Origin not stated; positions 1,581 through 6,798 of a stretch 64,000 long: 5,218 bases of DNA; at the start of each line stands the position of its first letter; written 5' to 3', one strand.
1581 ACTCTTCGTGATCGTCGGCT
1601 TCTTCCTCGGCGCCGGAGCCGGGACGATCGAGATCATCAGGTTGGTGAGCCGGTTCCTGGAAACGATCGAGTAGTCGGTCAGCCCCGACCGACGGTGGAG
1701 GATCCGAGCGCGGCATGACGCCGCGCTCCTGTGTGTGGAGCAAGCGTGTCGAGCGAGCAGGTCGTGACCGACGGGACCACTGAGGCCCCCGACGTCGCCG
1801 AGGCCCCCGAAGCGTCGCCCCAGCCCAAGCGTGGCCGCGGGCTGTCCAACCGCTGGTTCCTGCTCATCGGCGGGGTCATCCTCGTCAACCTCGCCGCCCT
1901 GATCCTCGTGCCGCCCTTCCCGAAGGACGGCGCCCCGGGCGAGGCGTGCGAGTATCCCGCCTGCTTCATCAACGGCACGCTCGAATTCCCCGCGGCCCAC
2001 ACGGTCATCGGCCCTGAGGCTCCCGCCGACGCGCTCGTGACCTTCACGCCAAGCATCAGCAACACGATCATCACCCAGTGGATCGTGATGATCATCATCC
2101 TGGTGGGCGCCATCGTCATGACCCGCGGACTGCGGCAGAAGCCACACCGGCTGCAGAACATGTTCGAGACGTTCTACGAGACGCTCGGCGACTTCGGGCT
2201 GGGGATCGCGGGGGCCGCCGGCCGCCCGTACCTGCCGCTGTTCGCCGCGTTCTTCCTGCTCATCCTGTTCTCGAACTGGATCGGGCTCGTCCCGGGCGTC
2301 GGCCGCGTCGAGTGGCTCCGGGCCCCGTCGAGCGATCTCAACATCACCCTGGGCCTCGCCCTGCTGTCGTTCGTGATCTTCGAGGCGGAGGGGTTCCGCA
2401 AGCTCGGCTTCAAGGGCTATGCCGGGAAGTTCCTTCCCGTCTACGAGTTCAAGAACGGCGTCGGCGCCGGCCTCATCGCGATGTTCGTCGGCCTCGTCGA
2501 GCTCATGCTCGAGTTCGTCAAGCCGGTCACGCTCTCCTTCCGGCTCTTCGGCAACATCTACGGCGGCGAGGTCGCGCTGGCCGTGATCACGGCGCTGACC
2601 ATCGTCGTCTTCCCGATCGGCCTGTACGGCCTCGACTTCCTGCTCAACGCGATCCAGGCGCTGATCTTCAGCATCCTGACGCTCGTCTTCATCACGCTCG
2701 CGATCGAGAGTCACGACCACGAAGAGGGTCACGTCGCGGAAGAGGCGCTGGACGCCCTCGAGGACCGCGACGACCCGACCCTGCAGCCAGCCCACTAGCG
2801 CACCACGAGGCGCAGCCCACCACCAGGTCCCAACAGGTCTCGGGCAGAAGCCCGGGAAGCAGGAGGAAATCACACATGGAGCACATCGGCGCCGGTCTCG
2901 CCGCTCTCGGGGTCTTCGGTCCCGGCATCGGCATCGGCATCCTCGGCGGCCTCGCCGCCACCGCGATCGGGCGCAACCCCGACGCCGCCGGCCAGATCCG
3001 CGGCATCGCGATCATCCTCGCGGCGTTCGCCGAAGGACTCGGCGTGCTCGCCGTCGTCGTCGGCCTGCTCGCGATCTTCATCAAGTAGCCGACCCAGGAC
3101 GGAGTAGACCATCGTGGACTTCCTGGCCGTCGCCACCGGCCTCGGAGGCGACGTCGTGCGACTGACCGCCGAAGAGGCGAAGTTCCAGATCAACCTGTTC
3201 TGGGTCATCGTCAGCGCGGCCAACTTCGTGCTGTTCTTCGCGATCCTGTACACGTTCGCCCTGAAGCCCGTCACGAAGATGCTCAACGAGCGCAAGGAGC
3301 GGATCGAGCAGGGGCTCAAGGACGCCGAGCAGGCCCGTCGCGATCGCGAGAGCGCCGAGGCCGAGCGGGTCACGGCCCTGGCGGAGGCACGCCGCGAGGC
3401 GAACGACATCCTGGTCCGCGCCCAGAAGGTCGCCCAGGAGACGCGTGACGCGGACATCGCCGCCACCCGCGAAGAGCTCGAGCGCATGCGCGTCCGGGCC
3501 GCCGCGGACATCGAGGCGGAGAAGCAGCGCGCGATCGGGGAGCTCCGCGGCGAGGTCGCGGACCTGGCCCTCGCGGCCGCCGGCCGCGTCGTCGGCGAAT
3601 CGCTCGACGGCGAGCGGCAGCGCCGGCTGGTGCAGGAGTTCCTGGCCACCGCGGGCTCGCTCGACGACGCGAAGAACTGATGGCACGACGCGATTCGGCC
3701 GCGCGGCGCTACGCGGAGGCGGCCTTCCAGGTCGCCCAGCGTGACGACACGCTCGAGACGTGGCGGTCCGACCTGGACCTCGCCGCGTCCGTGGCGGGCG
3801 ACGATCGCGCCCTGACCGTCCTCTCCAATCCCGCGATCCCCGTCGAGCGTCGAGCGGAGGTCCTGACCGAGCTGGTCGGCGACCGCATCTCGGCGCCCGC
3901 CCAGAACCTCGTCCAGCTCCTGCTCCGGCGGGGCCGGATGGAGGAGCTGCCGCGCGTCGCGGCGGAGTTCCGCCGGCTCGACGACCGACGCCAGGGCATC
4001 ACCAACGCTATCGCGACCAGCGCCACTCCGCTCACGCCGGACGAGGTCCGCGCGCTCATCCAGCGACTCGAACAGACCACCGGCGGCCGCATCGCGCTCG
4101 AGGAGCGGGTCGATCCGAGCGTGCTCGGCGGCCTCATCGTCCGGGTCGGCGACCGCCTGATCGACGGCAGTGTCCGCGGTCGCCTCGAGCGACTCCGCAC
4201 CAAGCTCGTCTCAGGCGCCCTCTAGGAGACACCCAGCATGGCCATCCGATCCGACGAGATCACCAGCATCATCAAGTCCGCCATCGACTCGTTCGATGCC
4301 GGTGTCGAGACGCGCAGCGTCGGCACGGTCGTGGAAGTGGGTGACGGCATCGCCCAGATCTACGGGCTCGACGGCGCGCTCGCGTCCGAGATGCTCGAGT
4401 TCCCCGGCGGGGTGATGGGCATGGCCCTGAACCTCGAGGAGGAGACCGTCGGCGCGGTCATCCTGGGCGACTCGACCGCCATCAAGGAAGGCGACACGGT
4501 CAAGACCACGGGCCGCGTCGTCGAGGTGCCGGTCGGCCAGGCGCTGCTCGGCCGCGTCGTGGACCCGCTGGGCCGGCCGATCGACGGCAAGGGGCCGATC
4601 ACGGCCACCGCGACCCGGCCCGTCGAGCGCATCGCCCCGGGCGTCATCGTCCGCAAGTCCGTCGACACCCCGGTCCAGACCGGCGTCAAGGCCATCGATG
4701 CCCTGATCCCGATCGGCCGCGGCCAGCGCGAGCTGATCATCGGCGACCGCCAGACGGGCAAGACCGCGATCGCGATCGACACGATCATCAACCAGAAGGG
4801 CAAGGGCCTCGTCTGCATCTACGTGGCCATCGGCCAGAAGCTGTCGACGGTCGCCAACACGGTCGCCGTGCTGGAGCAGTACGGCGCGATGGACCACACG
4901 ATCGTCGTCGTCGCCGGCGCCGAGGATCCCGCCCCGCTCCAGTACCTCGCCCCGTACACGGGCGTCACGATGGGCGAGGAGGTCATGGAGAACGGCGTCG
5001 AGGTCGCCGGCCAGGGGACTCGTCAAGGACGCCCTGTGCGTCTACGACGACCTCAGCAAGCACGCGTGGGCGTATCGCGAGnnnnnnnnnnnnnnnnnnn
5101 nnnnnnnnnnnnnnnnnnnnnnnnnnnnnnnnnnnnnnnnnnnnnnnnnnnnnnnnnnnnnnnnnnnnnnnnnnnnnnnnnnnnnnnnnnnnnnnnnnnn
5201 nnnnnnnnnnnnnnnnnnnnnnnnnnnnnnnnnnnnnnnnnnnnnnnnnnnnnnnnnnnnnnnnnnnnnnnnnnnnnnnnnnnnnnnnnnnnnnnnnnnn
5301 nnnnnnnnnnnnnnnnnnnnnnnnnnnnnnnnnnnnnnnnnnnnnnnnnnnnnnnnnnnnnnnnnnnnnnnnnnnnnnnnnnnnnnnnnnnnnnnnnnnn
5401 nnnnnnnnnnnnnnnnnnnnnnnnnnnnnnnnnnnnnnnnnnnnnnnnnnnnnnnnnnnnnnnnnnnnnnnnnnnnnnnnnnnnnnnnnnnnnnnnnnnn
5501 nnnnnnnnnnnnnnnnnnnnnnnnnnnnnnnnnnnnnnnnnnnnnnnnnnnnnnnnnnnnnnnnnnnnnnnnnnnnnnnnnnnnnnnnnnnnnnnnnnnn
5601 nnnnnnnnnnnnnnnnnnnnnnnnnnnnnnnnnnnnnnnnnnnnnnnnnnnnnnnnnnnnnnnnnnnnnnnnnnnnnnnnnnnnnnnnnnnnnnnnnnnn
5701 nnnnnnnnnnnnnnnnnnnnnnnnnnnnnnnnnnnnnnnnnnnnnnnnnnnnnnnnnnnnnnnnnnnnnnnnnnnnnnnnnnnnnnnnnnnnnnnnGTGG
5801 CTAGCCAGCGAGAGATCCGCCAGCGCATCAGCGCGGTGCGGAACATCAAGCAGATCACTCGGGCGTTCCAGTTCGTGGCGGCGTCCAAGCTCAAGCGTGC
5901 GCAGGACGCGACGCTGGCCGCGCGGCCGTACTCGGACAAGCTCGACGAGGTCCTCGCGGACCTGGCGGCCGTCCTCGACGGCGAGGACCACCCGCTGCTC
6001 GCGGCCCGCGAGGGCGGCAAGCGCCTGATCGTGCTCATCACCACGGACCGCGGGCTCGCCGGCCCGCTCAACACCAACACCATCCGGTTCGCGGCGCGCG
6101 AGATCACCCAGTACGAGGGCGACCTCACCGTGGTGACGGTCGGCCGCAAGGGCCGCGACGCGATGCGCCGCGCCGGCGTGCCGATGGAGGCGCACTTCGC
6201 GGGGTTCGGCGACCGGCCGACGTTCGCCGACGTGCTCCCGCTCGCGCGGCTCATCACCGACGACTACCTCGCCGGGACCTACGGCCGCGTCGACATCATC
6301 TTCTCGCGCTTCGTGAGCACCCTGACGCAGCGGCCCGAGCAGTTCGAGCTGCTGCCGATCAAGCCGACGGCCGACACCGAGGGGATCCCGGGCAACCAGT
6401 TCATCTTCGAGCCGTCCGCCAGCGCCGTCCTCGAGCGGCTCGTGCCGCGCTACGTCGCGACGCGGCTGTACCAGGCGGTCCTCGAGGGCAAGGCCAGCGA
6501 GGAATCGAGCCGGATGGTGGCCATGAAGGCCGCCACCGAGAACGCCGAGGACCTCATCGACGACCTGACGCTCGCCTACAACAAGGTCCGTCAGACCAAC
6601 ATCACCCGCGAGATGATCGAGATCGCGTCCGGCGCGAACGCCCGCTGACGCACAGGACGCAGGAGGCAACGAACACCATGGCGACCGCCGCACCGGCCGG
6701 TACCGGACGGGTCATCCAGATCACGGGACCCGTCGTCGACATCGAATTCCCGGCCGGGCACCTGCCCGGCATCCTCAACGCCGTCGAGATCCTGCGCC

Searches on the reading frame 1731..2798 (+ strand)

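Call 81: search_protein_families(library=pfam, proteins=[window:1731-2798:+], max_evalue=0.0001)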
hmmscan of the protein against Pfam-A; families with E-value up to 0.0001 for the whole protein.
window:1731-2798:+ (355 aa): 1 family
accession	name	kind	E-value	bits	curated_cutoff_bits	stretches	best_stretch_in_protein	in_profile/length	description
PF00119.25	ATP-synt_A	-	9.6e-41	140.5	33.9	1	114-321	2-216/217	ATP synthase A chain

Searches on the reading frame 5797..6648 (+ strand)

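Call 81: search_protein_families(library=pfam, proteins=[window:5797-6648:+], max_evalue=0.0001)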
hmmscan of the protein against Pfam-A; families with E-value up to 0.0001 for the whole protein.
window:5797-6648:+ (283 aa): 1 family
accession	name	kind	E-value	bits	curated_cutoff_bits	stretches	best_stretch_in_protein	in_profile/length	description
PF00231.24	ATP-synt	-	3.7e-91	306.2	39.9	1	4-282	2-284/285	ATP synthase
